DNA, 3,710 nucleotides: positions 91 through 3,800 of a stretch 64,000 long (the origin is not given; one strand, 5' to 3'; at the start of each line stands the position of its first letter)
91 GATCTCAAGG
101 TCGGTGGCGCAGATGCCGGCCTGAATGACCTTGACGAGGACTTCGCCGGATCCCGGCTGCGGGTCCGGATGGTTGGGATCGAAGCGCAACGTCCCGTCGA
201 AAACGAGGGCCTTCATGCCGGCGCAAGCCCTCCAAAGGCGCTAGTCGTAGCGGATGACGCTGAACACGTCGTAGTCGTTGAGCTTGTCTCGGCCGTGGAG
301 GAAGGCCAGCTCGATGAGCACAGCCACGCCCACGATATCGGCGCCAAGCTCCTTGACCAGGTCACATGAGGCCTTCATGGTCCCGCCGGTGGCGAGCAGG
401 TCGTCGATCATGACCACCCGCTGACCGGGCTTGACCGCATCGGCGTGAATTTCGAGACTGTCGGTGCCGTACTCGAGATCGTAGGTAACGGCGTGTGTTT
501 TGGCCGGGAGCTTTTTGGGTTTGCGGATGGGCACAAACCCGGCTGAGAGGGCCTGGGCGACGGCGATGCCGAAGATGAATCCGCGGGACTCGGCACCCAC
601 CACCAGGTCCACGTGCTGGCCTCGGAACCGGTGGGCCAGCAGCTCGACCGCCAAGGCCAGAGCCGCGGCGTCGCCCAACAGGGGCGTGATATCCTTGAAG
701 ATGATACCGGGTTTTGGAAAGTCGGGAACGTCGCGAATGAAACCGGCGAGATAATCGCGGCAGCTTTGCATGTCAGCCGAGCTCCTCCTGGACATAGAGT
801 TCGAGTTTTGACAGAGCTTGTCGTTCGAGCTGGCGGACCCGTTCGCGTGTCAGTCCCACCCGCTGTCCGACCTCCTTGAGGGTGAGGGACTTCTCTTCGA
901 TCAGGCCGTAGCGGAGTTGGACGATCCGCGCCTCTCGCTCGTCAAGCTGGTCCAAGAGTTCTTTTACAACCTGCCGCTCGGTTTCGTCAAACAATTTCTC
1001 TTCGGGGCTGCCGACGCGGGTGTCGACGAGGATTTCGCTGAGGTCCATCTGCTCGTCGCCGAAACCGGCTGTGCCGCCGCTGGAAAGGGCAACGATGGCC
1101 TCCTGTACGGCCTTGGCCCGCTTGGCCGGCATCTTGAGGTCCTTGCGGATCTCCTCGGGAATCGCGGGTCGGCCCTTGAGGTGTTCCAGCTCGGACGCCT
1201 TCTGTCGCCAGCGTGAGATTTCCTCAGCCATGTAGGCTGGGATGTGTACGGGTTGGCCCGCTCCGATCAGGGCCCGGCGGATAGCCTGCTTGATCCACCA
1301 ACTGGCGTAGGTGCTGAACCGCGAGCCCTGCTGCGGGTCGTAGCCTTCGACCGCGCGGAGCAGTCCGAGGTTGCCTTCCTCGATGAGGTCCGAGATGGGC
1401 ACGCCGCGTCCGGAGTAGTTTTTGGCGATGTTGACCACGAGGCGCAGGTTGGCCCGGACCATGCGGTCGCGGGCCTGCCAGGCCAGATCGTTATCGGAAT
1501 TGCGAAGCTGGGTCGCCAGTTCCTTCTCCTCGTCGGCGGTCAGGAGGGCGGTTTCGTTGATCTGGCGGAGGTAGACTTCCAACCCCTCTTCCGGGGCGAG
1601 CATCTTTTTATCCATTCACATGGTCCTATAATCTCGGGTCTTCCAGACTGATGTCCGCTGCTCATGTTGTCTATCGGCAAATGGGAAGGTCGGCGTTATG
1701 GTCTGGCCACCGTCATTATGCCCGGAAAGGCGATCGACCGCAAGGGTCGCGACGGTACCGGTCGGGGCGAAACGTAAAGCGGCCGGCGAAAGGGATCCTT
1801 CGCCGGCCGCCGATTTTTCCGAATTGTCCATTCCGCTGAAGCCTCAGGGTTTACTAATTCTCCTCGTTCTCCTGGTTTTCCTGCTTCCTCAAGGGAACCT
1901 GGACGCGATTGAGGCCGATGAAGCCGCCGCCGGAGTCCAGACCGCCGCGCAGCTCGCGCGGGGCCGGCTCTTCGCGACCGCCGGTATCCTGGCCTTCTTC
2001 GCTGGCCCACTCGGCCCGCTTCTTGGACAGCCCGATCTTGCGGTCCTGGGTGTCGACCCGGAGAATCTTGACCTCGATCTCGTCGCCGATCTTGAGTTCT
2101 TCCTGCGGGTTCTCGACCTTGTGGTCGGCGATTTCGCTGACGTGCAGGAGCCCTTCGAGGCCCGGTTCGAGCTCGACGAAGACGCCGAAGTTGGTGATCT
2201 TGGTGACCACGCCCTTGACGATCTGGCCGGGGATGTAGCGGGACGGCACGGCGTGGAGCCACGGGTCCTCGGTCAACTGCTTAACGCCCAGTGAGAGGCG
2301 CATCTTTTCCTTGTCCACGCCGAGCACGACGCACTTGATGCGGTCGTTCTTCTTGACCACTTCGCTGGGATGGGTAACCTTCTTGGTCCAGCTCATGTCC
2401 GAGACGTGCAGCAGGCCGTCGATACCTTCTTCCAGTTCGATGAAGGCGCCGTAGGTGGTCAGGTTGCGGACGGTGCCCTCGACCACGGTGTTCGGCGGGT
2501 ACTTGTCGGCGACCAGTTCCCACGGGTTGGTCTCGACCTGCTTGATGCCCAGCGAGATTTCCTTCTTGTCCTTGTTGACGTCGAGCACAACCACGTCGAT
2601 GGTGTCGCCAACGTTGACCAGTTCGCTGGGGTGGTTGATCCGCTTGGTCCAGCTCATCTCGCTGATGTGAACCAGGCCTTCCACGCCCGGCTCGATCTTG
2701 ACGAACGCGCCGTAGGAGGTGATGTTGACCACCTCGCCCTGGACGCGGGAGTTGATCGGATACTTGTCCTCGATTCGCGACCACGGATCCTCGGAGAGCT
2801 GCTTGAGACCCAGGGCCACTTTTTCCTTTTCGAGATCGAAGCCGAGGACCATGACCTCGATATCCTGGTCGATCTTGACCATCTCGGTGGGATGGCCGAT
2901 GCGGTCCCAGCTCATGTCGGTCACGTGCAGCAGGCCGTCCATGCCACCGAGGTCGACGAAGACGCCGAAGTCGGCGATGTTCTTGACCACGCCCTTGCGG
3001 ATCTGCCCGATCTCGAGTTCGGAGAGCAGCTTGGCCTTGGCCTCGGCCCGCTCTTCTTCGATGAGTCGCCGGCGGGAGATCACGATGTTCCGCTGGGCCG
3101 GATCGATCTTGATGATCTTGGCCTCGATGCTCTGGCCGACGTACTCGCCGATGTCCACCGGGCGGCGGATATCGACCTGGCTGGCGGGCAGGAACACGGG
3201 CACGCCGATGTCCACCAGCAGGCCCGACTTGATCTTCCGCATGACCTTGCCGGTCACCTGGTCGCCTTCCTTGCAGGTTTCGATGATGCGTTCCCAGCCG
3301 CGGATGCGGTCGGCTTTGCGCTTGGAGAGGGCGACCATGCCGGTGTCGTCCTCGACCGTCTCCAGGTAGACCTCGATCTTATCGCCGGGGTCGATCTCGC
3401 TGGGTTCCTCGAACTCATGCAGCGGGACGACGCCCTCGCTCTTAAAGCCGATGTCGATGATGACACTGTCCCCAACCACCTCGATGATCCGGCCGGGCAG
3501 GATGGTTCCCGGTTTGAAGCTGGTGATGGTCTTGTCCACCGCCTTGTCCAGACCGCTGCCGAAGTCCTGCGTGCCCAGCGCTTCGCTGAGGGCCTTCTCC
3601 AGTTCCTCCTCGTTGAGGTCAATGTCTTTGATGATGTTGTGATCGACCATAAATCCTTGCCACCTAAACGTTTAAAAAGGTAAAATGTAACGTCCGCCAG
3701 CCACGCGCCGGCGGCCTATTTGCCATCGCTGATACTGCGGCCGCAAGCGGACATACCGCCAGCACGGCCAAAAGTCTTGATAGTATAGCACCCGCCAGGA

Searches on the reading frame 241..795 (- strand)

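Call 19: search_protein_families(library=ncbifam, proteins=[window:241-795:-], max_evalue=0.001)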
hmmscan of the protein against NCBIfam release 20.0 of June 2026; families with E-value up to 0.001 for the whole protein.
window:241-795:- (184 aa): 26 families (the best 25 are shown)
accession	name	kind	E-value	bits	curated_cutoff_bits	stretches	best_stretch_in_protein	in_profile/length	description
NF002636.0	PRK02304.1-5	equivalog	4.6e-71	237.9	125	1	10-183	3-176/176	adenine phosphoribosyltransferase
NF002633.0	PRK02304.1-2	equivalog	8e-67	224.3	224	1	17-184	4-171/172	adenine phosphoribosyltransferase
TIGR01090.1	apt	equivalog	9.8e-67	224.3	185.85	1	18-183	3-169/169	adenine phosphoribosyltransferase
NF002634.0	PRK02304.1-3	equivalog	2e-64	216.6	170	1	12-183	6-179/182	adenine phosphoribosyltransferase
NF002632.0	PRK02304.1-1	equivalog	7.3e-59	198.6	243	1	12-179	7-176/183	adenine phosphoribosyltransferase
NF009211.0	PRK12560.1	equivalog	8.9e-36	123.4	188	1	20-184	10-177/187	adenine phosphoribosyltransferase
TIGR01743.1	purR_Bsub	equivalog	4.3e-17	62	258.7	1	36-175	103-244/268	pur operon repressor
NF006671.0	PRK09219.1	equivalog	2.1e-16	60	177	1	52-176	41-169/192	xanthine phosphoribosyltransferase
NF006328.0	PRK08558.1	equivalog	1.3e-15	57.7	184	1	35-163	85-215/238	adenine phosphoribosyltransferase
NF002635.0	PRK02304.1-4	subfamily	3.2e-14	52.9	146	1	53-174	46-163/188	adenine phosphoribosyltransferase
TIGR01744.1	XPRTase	equivalog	4.1e-14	52.6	164.45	1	51-177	40-170/191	xanthine phosphoribosyltransferase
NF040646.1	HPT_Archaea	equivalog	1.3e-12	47.6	200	1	58-163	50-153/184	hypoxanthine/guanine phosphoribosyltransferase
NF005592.0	PRK07322.1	subfamily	4.8e-12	45.6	143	1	38-160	30-156/180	adenine phosphoribosyltransferase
TIGR01367.1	pyrE_Therm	equivalog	1e-10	41.5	150.25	1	61-163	58-144/187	orotate phosphoribosyltransferase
NF002620.0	PRK02277.1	subfamily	1.2e-08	34.8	115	1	56-182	81-196/201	orotate phosphoribosyltransferase-like protein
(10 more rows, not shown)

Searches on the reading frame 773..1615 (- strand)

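Call 11: search_protein_families(library=pfam, proteins=[window:773-1615:-], max_evalue=0.001)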
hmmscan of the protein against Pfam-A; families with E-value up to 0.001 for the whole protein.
window:773-1615:- (280 aa): 4 families
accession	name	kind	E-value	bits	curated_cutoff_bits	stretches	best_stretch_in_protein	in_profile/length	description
PF04542.20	Sigma70_r2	-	1e-19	70.5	24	1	52-116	1-65/71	Sigma-70 region 2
PF04545.22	Sigma70_r4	-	2.1e-16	59.6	24.1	1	220-271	1-48/50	Sigma-70, region 4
PF00140.25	Sigma70_r1_2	-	1.1e-08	35.3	22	1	12-40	3-31/34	Sigma-70 factor, region 1.2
PF04539.22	Sigma70_r3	-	1.1e-05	25.8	25.3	1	131-207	1-77/78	Sigma-70 region 3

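Call 19: search_protein_families(library=ncbifam, proteins=[window:773-1615:-], max_evalue=0.001)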
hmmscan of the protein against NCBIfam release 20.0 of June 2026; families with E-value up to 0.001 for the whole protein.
window:773-1615:- (280 aa): 49 families (the best 25 are shown)
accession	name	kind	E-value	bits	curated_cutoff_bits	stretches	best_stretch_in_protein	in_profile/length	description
TIGR02394.1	rpoS_proteo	equivalog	9.7e-69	232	378.7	1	11-276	14-275/285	RNA polymerase sigma factor RpoS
TIGR02997.1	Sig70-cyanoRpoD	subfamily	2.3e-66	224.1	384.5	1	46-271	73-297/298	RNA polymerase sigma factor, RpoD/SigA family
NF004207.0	PRK05657.1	equivalog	5.6e-66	223.1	394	1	12-277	58-319/329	RNA polymerase sigma factor RpoS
NF041931.2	MzaA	equivalog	1.3e-64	219.3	800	1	23-271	452-701/726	MZA anti-phage system associated sigma-70 family RNA polymerase sigma factor MzaA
NF004208.0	PRK05658.1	equivalog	1.1e-62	212.9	555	1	16-271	362-616/631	RNA polymerase sigma factor RpoD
TIGR02393.1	RpoD_Cterm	equivalog_domain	4.7e-62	209.7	354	1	48-272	1-225/238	RNA polymerase sigma factor RpoD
NF006666.0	PRK09210.1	equivalog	7.3e-62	209.8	572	1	12-271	101-356/370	RNA polymerase sigma factor RpoD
NF005920.0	PRK07921.1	subfamily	3.3e-58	197.3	464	1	47-271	90-314/328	RNA polymerase sigma factor SigB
NF005643.0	PRK07406.1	equivalog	1.4e-55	189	500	1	47-271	160-383/397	RNA polymerase sigma factor RpoD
NF005785.0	PRK07598.1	equivalog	1.8e-55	188.4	554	1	46-271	174-398/415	RNA polymerase sigma factor SigC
NF004561.0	PRK05901.1-3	equivalog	3.2e-55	188.2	582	1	47-271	299-523/537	RNA polymerase sigma factor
NF004615.0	PRK05949.1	subfamily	3.1e-53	180.8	530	1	29-272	78-315/327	RNA polymerase sigma factor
NF004560.0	PRK05901.1-1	equivalog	4.2e-52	177.9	711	1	47-271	278-502/516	RNA polymerase sigma factor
NF005642.0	PRK07405.1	subfamily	2e-51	175.1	524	1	30-272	70-306/318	RNA polymerase sigma factor SigD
NF004566.0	PRK05901.2-4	equivalog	1.7e-49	169.2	531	1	9-272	154-431/448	RNA polymerase sigma factor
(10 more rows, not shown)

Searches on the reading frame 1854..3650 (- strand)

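Call 11: search_protein_families(library=pfam, proteins=[window:1854-3650:-], max_evalue=0.001)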
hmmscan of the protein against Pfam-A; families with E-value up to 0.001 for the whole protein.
window:1854-3650:- (598 aa): 8 families
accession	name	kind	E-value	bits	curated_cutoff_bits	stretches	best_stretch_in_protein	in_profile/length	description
PF00575.29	S1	-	2.7e-102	335.7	22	6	474-544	4-74/74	S1 RNA binding domain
PF23459.1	S1_RRP5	-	5.7e-33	113.8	27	3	474-542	3-71/72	RRP5 S1 domain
PF21710.3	Spt6_S1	-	2.2e-14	53.9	27.5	0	307-368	24-85/91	Spt6, S1/OB domain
PF13509.12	S1_2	-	4.1e-13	49.7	21.8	0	475-527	2-46/61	S1 domain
PF17092.11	PCB_OB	-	8.5e-09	36.6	27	0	295-357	27-99/111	Penicillin-binding protein OB-like domain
PF02599.21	CsrA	-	1.1e-06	28.9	27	0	515-541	8-34/53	Global regulator protein family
PF25522.1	OB_cyt-4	-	7.8e-05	23.5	27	0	516-539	48-71/77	Mitochondrial protein cyt-4, OB-fold domain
PF18614.7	RNase_II_C_S1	-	0.00011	22.4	26.6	0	517-541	32-56/59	RNase II-type exonuclease C-terminal S1 domain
